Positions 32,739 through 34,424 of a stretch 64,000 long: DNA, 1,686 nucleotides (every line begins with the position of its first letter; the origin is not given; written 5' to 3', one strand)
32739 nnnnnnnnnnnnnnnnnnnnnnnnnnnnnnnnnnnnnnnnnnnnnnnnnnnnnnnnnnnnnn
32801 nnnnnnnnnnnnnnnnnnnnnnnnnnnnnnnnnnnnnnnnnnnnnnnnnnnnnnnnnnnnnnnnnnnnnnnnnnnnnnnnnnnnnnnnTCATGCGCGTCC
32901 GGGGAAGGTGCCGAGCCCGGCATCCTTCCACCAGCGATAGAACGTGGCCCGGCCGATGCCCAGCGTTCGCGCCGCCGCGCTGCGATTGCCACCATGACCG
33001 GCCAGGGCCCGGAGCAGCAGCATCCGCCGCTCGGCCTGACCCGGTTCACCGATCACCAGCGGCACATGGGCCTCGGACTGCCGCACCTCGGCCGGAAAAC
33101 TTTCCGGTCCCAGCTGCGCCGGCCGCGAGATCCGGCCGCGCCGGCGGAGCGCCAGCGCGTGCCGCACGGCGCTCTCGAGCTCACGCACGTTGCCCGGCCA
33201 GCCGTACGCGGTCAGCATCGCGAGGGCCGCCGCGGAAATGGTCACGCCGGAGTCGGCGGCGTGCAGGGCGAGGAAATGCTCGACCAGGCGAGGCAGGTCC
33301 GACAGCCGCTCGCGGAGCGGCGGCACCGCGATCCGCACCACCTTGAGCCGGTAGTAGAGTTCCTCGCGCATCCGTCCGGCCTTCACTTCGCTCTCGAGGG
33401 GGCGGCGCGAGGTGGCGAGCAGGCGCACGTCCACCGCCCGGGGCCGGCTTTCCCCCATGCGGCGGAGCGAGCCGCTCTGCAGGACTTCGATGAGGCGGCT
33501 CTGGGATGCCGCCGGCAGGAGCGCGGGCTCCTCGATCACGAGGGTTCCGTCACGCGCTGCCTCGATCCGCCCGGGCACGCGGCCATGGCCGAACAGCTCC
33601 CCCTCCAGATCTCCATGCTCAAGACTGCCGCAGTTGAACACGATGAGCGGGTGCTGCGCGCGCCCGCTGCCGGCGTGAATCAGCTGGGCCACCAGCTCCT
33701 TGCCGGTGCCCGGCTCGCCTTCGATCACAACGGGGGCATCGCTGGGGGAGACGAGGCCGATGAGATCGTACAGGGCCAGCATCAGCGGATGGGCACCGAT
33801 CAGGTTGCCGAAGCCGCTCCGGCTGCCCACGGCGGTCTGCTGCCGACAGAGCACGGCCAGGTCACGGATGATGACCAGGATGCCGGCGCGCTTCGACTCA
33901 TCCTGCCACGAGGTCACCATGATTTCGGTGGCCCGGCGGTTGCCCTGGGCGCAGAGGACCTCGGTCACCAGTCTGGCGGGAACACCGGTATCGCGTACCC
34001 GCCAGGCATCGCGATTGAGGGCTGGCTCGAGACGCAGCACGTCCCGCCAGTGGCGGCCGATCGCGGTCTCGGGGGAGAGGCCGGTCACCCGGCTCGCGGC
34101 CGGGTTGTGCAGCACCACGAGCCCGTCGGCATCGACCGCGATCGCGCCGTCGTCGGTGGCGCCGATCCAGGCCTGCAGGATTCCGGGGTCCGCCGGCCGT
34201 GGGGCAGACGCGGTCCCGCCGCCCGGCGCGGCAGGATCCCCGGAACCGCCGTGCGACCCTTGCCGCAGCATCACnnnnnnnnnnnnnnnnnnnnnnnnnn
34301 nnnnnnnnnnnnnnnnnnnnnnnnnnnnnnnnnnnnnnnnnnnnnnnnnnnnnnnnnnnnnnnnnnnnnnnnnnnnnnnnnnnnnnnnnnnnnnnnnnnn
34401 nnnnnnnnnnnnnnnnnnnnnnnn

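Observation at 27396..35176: PQQ locus interrupted by a translationally coupled regulator cassette: pqqB - PAS/AAA+ - HK - NtrC-RR - (promoter) - pqqA - pqqCDE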

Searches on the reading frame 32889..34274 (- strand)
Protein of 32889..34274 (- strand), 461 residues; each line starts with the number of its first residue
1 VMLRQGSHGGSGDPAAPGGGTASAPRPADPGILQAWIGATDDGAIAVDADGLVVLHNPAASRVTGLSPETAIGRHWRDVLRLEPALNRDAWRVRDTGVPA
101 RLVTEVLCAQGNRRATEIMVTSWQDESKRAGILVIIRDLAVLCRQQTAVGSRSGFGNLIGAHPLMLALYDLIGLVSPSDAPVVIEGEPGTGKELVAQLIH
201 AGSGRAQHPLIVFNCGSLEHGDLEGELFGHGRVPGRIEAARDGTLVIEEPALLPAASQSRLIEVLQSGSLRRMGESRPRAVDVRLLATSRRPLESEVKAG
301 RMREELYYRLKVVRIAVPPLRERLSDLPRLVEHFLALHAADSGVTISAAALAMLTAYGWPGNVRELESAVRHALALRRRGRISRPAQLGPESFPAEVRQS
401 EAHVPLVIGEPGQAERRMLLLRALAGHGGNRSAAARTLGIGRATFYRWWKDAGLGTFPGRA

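Call 7: search_protein_families(library=pfam, proteins=[window:32889-34274:-])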
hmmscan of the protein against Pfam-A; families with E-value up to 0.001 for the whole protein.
window:32889-34274:- (461 aa): 10 families
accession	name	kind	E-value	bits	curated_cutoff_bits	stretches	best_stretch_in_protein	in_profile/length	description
PF00158.32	Sigma54_activat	-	2e-39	135.4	20.2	1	158-315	1-167/168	Sigma-54 interaction domain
PF14532.12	Sigma54_activ_2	-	8.3e-18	65.4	25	1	160-320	2-138/138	Sigma-54 interaction domain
PF25601.1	AAA_lid_14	-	1.3e-16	60.6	27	1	321-392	1-74/87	AAA+ ATPase lid domain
PF08448.16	PAS_4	-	3.9e-11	43.6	23.1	1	40-139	4-105/110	PAS fold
PF00989.32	PAS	-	5.4e-11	42.9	22.6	1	35-138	5-112/113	PAS fold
PF02954.25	HTH_8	-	2.3e-08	34.1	22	1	417-447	7-37/42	Bacterial regulatory protein, Fis family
PF13551.12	HTH_29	-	2.2e-05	24.9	28.1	1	416-450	1-34/64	Winged helix-turn helix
PF13384.12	HTH_23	-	2.4e-05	24.4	24.6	1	414-453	4-45/50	Homeodomain-like domain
PF13518.12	HTH_28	-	4e-05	24.1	25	1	417-451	2-35/52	Helix-turn-helix domain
PF13426.13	PAS_9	-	0.00038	21.1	27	1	44-139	4-101/103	PAS domain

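Call 8: search_protein_families(library=ncbifam, proteins=[window:32889-34274:-])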
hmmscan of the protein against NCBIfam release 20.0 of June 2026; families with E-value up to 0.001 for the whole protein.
window:32889-34274:- (461 aa): 27 families (the best 25 are shown)
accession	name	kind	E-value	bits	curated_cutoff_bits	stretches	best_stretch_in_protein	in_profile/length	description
NF003451.0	PRK05022.1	equivalog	2.2e-64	218.1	476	1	154-453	188-509/512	nitric oxide reductase transcriptional regulator NorR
TIGR01818.1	ntrC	equivalog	6.6e-63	213.1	558.6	1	153-382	131-372/463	nitrogen regulation protein NR(I)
TIGR02329.1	propionate_PrpR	equivalog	1.9e-62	211.6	499.2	1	145-450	201-525/526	propionate catabolism operon regulatory protein PrpR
TIGR01817.1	nifA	equivalog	1.2e-61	209.1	528.85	1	157-384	197-435/534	nif-specific transcriptional activator NifA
NF007689.0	PRK10365.1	equivalog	7.7e-61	206.2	760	1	146-445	130-435/441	sigma-54-dependent response regulator transcription factor ZraR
NF011953.0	PRK15424.1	equivalog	2.1e-57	194.9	703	1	146-451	209-533/538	propionate catabolism operon regulatory protein PrpR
NF008469.0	PRK11361.1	equivalog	4.4e-57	193.8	714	1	148-446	135-449/461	acetoacetate metabolism transcriptional regulator AtoC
TIGR02915.1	PEP_resp_reg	equivalog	2.2e-56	191.6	502.6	1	145-450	128-440/445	PEP-CTERM-box response regulator transcription factor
NF051870.1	NAssimRespRegNtrX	equivalog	3.8e-56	190.9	600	1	156-453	139-451/452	nitrogen assimilation response regulator NtrX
NF050807.1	TransRegFlbDCaul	equivalog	2e-55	188.5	750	1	157-444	119-430/454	sigma-54-dependent transcriptional regulator FlbD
NF008485.2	PRK11388.1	equivalog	3.7e-55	187.4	551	1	34-451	213-634/643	dihydroxyacetone kinase operon transcriptional regulator DhaR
NF041552.1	TF_PrdR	equivalog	7.5e-54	183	795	1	150-447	261-571/577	sigma-54 dependent transcriptional regulator PrdR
NF008176.1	PRK10923.1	equivalog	2e-52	178.4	620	1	149-373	131-367/469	nitrogen regulation protein NR(I)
NF008085.0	PRK10820.1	equivalog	3e-50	171.3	576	1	33-388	82-447/520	transcriptional regulator TyrR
NF038308.1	RNA_repair_RtcR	equivalog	3.7e-50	171.3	650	1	144-384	168-429/530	RNA repair transcriptional activator RtcR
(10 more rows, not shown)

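Call 15: find_homologous_proteins(query=window:32889-34274:-)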
Query window:32889-34274:- (461 aa): 7989 proteins with E <= 0.001 among 8000 candidates; the best 120 are listed.
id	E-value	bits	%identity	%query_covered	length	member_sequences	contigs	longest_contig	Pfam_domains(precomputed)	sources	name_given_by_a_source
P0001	5.7e-297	1003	100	100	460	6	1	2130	PF00158.33,PF13384.13,PF25601.2,PF02954.26,PF08448.17,PF00989.32,PF14532.13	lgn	-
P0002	1.2e-216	738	76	96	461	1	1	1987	PF00158.33,PF13384.13,PF25601.2,PF02954.26,PF13518.13,PF08448.17,PF00989.32,PF14532.13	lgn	-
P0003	2.4e-175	602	64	95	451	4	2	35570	PF00158.33,PF25601.2,PF02954.26,PF08448.17,PF00989.32,PF14532.13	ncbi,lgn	ncbi:MAG: sigma 54-interacting transcriptional regulator [Gemmatimonadota bacterium]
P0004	6.9e-175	601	66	94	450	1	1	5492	PF00158.33,PF25601.2,PF02954.26,PF13518.13,PF08448.17,PF00989.32,PF14532.13,PF07728.21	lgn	-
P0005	5.1e-168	578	64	94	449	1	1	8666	PF00158.33,PF25601.2,PF02954.26,PF08448.17,PF00989.32,PF14532.13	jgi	jgi:PAS domain S-box-containing protein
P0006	3.7e-163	562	63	94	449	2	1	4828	PF00158.33,PF25601.2,PF02954.26,PF13518.13,PF08448.17,PF00989.32,PF14532.13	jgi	-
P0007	7.0e-150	518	58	93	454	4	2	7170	PF13426.14,PF00158.33,PF25601.2,PF02954.26,PF08448.17,PF00989.32,PF14532.13,PF07728.21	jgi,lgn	jgi:PAS domain S-box-containing protein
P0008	1.6e-146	507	57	93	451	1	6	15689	PF00158.33,PF13384.13,PF25601.2,PF02954.26,PF08448.17,PF00989.32,PF14532.13,PF07728.21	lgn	-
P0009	2.7e-146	506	58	93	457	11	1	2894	PF00158.33,PF25601.2,PF02954.26,PF08448.17,PF00989.32,PF14532.13,PF07728.21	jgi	jgi:two-component system, NtrC family, response regulator HydG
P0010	5.0e-143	496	56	94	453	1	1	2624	PF00158.33,PF25601.2,PF02954.26,PF13518.13,PF08448.17,PF00989.32,PF14532.13,PF07728.21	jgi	jgi:PAS domain S-box-containing protein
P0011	2.3e-142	493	56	94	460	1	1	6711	PF13426.14,PF13384.13,PF13518.13,PF14532.13,PF07728.21,PF00158.33,PF07724.21,PF13551.13,PF25601.2,PF02954.26,PF08448.17,PF00989.32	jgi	jgi:PAS domain S-box-containing protein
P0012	3.1e-142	493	55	94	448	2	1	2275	PF00158.33,PF13384.13,PF25601.2,PF02954.26,PF13518.13,PF08448.17,PF00989.32,PF14532.13,PF07728.21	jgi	jgi:PAS domain S-box-containing protein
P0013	3.4e-142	493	56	93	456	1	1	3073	PF13384.13,PF13518.13,PF00004.36,PF14532.13,PF07728.21,PF00158.33,PF07724.21,PF13551.13,PF25601.2,PF02954.26,PF08448.17,PF00989.32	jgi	jgi:PAS domain S-box-containing protein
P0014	7.7e-142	492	56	93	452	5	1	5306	PF00158.33,PF25601.2,PF02954.26,PF13518.13,PF08448.17,PF00989.32,PF14532.13,PF07728.21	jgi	-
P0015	1.9e-140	487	55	93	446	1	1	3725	PF00158.33,PF13384.13,PF25601.2,PF02954.26,PF08448.17,PF00989.32,PF14532.13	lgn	-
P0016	1.3e-139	484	54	96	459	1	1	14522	PF00158.33,PF25601.2,PF02954.26,PF08448.17,PF00989.32,PF14532.13,PF01078.28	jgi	jgi:PAS domain S-box-containing protein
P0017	1.6e-139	484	56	93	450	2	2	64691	PF00158.33,PF13384.13,PF25601.2,PF02954.26,PF13518.13,PF08448.17,PF00989.32,PF14532.13,PF07728.21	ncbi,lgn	ncbi:MAG: sigma-54 interaction domain-containing protein [Gemmatimonadaceae bacterium]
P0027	1.2e-134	468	54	94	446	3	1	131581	PF13426.14,PF00158.33,PF13384.13,PF13551.13,PF25601.2,PF02954.26,PF13518.13,PF08448.17,PF00989.32,PF14532.13,PF07728.21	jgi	-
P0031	1.2e-133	465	54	92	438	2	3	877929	PF00158.33,PF13384.13,PF25601.2,PF02954.26,PF13518.13,PF08448.17,PF00989.32,PF14532.13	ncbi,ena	-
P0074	2.7e-125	437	52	94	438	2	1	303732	PF00158.33,PF13384.13,PF25601.2,PF02954.26,PF13518.13,PF08448.17,PF00989.32,PF14532.13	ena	-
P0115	2.0e-120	421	51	92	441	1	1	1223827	PF13188.14,PF00158.33,PF13384.13,PF25601.2,PF02954.26,PF13518.13,PF08448.17,PF00989.32,PF14532.13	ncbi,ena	-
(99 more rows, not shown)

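Call 39: find_encoding_contigs(protein=P0031, flank=8000, max_places=2)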
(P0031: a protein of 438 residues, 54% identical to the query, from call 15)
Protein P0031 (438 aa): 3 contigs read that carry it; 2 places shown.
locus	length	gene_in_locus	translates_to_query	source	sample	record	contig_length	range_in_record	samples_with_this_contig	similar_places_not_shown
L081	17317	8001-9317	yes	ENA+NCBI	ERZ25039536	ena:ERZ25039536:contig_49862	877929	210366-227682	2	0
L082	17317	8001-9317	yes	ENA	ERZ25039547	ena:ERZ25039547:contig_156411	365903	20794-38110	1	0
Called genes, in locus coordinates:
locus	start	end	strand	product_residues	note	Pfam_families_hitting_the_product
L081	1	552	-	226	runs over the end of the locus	PF13462:Thioredoxin_4, PF01323:DSBA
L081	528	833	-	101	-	-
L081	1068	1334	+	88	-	-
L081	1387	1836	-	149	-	-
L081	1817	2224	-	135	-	PF02566:OsmC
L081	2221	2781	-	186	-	PF01066:CDP-OH_P_transf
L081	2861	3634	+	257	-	PF00483:NTP_transferase, PF12804:NTP_transf_3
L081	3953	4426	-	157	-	PF05193:Peptidase_M16_C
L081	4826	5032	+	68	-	-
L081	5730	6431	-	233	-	PF00675:Peptidase_M16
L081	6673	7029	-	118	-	-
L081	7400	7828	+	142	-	-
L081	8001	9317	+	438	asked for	PF00989:PAS, PF08448:PAS_4, PF00158:Sigma54_activat, PF14532:Sigma54_activ_2, PF25601:AAA_lid_14, PF13384:HTH_23, PF13518:HTH_28 (weak), PF02954:HTH_8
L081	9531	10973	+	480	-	PF00672:HAMP, PF00512:HisKA, PF02518:HATPase_c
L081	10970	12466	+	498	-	PF00072:Response_reg, PF00158:Sigma54_activat, PF14532:Sigma54_activ_2, PF00004:AAA (faint), PF07728:AAA_5 (weak), PF25601:AAA_lid_14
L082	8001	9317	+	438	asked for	PF00989:PAS, PF08448:PAS_4, PF00158:Sigma54_activat, PF14532:Sigma54_activ_2, PF25601:AAA_lid_14, PF13384:HTH_23, PF13518:HTH_28 (weak), PF02954:HTH_8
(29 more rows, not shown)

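Call 42: find_encoding_contigs(protein=P0017, flank=8000, max_places=1)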
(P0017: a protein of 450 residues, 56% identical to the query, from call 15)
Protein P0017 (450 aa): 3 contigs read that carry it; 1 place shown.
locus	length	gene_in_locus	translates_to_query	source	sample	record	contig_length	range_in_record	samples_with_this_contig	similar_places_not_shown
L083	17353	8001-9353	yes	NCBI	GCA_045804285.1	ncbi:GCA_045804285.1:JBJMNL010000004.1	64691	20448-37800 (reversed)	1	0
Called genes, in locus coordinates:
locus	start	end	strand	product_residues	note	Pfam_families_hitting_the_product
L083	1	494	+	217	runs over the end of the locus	PF02660:G3P_acyltransf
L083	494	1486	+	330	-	PF01210:NAD_Gly3P_dh_N, PF02558:ApbA (weak), PF03807:F420_oxidored (faint), PF07479:NAD_Gly3P_dh_C, PF20618:GPD_NAD_C_bact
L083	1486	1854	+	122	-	PF13411:MerR_1, PF00376:MerR (weak)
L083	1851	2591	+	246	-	PF00535:Glycos_transf_2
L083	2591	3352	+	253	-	PF01975:SurE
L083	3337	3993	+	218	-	PF01135:PCMT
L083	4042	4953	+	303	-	-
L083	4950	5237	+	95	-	PF00708:Acylphosphatase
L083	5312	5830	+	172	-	PF00156:Pribosyltran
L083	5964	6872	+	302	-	PF12706:Lactamase_B_2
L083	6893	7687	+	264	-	PF03070:TENA_THI-4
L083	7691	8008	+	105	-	PF05402:PqqD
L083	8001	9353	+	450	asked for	PF00989:PAS, PF08448:PAS_4, PF00158:Sigma54_activat, PF14532:Sigma54_activ_2, PF07728:AAA_5, PF25601:AAA_lid_14, PF02954:HTH_8 (weak), PF13384:HTH_23 (weak), +1 more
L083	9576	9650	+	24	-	PF08042:PqqA (weak)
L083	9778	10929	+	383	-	PF04055:Radical_SAM, PF13186:SPASM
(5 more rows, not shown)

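Call 43: find_encoding_contigs(protein=P0074, flank=8000, max_places=1)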
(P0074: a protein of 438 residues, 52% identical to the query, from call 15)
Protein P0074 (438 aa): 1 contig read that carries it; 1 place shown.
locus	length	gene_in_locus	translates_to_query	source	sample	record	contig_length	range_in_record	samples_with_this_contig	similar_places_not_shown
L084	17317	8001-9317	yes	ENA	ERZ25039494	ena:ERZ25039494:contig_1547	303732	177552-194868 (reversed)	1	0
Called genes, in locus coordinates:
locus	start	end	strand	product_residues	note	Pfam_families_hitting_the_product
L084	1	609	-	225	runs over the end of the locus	PF13462:Thioredoxin_4, PF01323:DSBA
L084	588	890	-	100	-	-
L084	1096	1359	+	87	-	-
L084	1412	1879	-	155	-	-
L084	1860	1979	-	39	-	-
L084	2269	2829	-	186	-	PF01066:CDP-OH_P_transf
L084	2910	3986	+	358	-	PF00483:NTP_transferase, PF12804:NTP_transf_3 (weak), PF02675:AdoMet_dc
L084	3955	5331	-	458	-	PF00675:Peptidase_M16 (weak), PF05193:Peptidase_M16_C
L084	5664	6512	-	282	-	PF00675:Peptidase_M16, PF05193:Peptidase_M16_C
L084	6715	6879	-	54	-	-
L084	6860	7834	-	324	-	PF07719:TPR_2 (faint), PF12895:ANAPC3 (faint), PF13428:TPR_14 (faint), PF13431:TPR_17 (faint), PF00515:TPR_1 (faint), PF13174:TPR_6 (faint), PF13181:TPR_8 (faint), PF13374:TPR_10 (faint), +3 more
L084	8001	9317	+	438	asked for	PF00989:PAS, PF08448:PAS_4, PF00158:Sigma54_activat, PF14532:Sigma54_activ_2, PF25601:AAA_lid_14, PF02954:HTH_8, PF13384:HTH_23 (faint), PF13518:HTH_28 (weak)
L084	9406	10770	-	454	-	-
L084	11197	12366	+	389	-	PF00672:HAMP, PF00512:HisKA, PF02518:HATPase_c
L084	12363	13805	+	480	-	PF00072:Response_reg, PF00158:Sigma54_activat, PF14532:Sigma54_activ_2, PF00004:AAA (weak), PF07728:AAA_5, PF25601:AAA_lid_14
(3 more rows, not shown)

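Call 44: find_encoding_contigs(protein=P0115, flank=8000, max_places=1)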
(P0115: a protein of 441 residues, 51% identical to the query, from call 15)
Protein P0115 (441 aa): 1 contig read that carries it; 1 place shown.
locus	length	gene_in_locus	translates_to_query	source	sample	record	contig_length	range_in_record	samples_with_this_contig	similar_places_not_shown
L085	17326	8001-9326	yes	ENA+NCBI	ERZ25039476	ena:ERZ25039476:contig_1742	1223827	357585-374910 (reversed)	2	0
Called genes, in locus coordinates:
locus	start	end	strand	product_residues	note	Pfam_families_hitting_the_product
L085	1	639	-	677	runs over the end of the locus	PF02705:K_trans, PF22776:K_trans_C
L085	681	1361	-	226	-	PF13462:Thioredoxin_4, PF01323:DSBA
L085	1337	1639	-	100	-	-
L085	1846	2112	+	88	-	-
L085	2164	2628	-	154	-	-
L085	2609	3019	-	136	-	PF02566:OsmC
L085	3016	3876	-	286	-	PF01066:CDP-OH_P_transf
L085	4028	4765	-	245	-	PF05193:Peptidase_M16_C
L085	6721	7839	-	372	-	PF07719:TPR_2 (faint), PF12895:ANAPC3 (faint), PF13428:TPR_14 (faint), PF13431:TPR_17 (faint), PF00515:TPR_1 (faint), PF13181:TPR_8 (faint), PF13374:TPR_10 (faint), PF13414:TPR_11 (faint), +2 more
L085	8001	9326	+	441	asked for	PF00989:PAS, PF08448:PAS_4, PF00158:Sigma54_activat, PF14532:Sigma54_activ_2, PF25601:AAA_lid_14, PF02954:HTH_8, PF13384:HTH_23 (weak), PF13518:HTH_28 (weak), +1 more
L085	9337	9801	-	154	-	PF12690:BsuPI (weak)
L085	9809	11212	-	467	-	-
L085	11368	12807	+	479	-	PF00672:HAMP, PF00512:HisKA, PF02518:HATPase_c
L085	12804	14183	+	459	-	PF00072:Response_reg, PF00158:Sigma54_activat, PF14532:Sigma54_activ_2, PF00004:AAA (weak), PF07728:AAA_5 (weak), PF25601:AAA_lid_14, PF02954:HTH_8, PF13556:HTH_30 (weak)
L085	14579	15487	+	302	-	PF12706:Lactamase_B_2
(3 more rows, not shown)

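Call 49: find_encoding_contigs(protein=P0027, flank=8000, max_places=1)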
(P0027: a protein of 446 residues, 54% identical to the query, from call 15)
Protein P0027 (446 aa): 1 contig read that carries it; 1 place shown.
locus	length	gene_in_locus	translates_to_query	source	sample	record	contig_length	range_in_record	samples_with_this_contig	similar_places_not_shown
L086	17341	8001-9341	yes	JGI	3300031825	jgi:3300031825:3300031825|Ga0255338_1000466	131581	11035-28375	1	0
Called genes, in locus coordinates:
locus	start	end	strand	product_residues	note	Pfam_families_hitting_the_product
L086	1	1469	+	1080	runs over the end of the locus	PF02012:BNR (faint), PF15902:Sortilin-Vps10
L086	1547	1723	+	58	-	-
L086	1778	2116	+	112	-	-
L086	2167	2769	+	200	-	-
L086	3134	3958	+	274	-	PF13588:HSDR_N_2 (weak)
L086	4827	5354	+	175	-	PF13474:SnoaL_3 (weak), PF14534:DUF4440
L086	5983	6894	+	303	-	PF12706:Lactamase_B_2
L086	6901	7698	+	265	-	PF03070:TENA_THI-4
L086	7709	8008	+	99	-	PF05402:PqqD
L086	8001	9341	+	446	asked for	PF00989:PAS, PF08448:PAS_4, PF00158:Sigma54_activat, PF14532:Sigma54_activ_2, PF07728:AAA_5, PF25601:AAA_lid_14, PF13384:HTH_23 (weak), PF02954:HTH_8 (weak), +3 more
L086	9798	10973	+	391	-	PF04055:Radical_SAM, PF13186:SPASM (weak)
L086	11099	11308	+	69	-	-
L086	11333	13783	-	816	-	PF12704:MacB_PCD, PF02687:FtsX, PF12704:MacB_PCD, PF02687:FtsX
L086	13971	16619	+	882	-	PF22422:MGH1-like_GH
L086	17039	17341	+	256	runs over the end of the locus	PF01464:SLT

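Call 50: find_encoding_contigs(protein=P0008, flank=8000, max_places=1)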
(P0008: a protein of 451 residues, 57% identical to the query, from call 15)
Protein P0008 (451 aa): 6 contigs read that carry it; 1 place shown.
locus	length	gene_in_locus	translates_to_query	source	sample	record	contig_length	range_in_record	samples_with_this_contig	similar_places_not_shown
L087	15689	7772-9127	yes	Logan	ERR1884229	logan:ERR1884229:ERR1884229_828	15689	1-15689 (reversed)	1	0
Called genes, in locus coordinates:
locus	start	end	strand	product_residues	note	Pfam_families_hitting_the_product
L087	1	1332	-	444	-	?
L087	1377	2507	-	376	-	PF07719:TPR_2 (faint), PF12895:ANAPC3 (faint), PF13181:TPR_8 (faint), PF13424:TPR_12 (faint), PF13428:TPR_14 (faint), PF13431:TPR_17 (faint), PF00515:TPR_1 (faint), PF13432:TPR_16 (weak), +5 more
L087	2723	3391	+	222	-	PF00440:TetR_N, PF16859:TetR_C_11, PF14246:TetR_C_7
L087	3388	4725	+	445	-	PF02321:OEP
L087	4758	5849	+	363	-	PF25963:Beta-barrel_AAEA (faint), PF25917:BSH_RND (weak), PF25919:BSH_CusB (faint), PF25876:HH_MFP_RND (faint), PF25881:HH_YBHG, PF25954:Beta-barrel_RND_2, PF25990:Beta-barrel_YknX (weak)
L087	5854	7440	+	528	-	PF00083:Sugar_tr (weak), PF07690:MFS_1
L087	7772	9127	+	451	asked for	PF00989:PAS, PF08448:PAS_4, PF00158:Sigma54_activat, PF14532:Sigma54_activ_2, PF07728:AAA_5 (weak), PF25601:AAA_lid_14, PF02954:HTH_8, PF13384:HTH_23 (weak)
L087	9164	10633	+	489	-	PF00672:HAMP, PF00512:HisKA, PF13581:HATPase_c_2, PF02518:HATPase_c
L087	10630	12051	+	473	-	PF00072:Response_reg, PF00158:Sigma54_activat, PF13191:AAA_16 (weak), PF14532:Sigma54_activ_2, PF00004:AAA, PF07728:AAA_5, PF25601:AAA_lid_14, PF02954:HTH_8, +1 more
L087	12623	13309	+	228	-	PF12706:Lactamase_B_2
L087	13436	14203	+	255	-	PF03070:TENA_THI-4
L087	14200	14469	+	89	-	PF05402:PqqD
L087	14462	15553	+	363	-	PF04055:Radical_SAM, PF13186:SPASM (weak)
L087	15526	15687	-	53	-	?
